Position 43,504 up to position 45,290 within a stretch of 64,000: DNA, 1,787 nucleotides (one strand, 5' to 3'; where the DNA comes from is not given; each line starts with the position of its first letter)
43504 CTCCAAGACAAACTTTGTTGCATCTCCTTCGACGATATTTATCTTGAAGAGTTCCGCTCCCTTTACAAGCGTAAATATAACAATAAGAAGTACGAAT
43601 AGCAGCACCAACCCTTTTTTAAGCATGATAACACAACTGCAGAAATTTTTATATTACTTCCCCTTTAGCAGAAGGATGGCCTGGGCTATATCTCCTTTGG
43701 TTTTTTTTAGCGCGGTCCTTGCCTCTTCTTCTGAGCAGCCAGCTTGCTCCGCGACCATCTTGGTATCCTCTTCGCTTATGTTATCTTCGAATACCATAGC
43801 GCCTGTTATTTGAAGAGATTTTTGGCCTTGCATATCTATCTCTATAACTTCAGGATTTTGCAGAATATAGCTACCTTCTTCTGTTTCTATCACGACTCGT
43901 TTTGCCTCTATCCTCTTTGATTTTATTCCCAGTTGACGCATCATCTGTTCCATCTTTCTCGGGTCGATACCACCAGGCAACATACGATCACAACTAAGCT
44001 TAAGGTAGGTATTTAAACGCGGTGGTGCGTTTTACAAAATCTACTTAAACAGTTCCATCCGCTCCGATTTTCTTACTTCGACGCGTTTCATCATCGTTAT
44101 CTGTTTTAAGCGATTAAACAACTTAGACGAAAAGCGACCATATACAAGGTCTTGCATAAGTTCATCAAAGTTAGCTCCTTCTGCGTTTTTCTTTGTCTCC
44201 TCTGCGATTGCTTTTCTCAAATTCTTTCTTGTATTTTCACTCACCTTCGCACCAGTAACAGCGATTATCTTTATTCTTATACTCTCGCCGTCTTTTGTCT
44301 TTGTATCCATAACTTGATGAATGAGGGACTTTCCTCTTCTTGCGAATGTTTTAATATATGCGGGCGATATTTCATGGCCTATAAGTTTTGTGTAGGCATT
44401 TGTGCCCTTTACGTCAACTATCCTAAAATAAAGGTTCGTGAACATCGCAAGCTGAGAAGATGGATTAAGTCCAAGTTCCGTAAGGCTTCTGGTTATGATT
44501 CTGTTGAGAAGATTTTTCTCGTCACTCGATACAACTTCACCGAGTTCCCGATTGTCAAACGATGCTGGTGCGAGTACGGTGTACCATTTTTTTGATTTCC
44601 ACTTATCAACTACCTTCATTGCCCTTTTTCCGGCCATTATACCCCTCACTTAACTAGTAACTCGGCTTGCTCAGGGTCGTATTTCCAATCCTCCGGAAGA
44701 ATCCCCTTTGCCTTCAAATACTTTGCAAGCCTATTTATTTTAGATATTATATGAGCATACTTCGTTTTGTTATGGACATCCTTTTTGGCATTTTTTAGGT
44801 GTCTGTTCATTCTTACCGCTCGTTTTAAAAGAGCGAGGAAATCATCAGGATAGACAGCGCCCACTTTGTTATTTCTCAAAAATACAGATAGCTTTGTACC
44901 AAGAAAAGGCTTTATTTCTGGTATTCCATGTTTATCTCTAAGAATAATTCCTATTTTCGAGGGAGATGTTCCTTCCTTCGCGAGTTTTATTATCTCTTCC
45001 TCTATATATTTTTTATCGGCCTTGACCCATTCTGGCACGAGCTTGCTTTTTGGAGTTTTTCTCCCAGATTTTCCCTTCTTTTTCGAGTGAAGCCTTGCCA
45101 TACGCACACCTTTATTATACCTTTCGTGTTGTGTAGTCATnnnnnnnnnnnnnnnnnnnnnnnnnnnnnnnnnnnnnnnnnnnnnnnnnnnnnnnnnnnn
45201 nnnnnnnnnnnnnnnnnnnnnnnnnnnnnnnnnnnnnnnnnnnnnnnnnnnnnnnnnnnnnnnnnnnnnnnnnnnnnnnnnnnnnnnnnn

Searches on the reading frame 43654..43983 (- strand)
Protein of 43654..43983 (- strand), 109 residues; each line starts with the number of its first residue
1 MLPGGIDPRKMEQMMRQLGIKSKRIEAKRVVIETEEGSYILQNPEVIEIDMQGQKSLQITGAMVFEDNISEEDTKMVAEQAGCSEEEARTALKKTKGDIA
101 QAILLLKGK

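Call 78: search_protein_families(library=pfam, proteins=[window:43654-43983:-], max_evalue=0.0001)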
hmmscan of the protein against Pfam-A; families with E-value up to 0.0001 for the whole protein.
window:43654-43983:- (109 aa): 2 families
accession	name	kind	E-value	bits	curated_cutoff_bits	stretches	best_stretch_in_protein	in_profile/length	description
PF01849.23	NAC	-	5.1e-10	39.6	21.3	1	8-64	1-55/57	NAC domain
PF19026.7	UBA_HYPK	-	1.1e-05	25.2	27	1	69-103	3-37/41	HYPK UBA domain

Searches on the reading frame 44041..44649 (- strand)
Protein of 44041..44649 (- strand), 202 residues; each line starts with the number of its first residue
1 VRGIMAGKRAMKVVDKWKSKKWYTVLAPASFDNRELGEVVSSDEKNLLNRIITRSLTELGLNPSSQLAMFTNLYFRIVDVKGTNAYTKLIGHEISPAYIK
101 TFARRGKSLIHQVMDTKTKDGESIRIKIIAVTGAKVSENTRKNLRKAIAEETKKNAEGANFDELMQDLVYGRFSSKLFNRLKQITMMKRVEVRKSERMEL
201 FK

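Call 78: search_protein_families(library=pfam, proteins=[window:44041-44649:-], max_evalue=0.0001)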
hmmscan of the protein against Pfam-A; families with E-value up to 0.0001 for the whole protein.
window:44041-44649:- (202 aa): 1 family
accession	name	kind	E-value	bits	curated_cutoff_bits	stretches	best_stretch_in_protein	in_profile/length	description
PF01015.23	Ribosomal_S3Ae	-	1.1e-49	169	29.3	1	10-197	3-187/191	Ribosomal S3Ae family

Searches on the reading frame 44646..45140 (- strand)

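Call 78: search_protein_families(library=pfam, proteins=[window:44646-45140:-], max_evalue=0.0001)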
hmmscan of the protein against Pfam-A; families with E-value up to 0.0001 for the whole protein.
window:44646-45140:- (164 aa): 2 families
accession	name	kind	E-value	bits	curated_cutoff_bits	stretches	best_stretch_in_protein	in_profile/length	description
PF08069.17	Ribosomal_S13_N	-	6.5e-24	84.2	25.4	1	14-73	1-60/60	Ribosomal S13/S15 N-terminal domain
PF00312.27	Ribosomal_S15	-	7.5e-13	48.9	31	1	103-161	24-80/81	Ribosomal protein S15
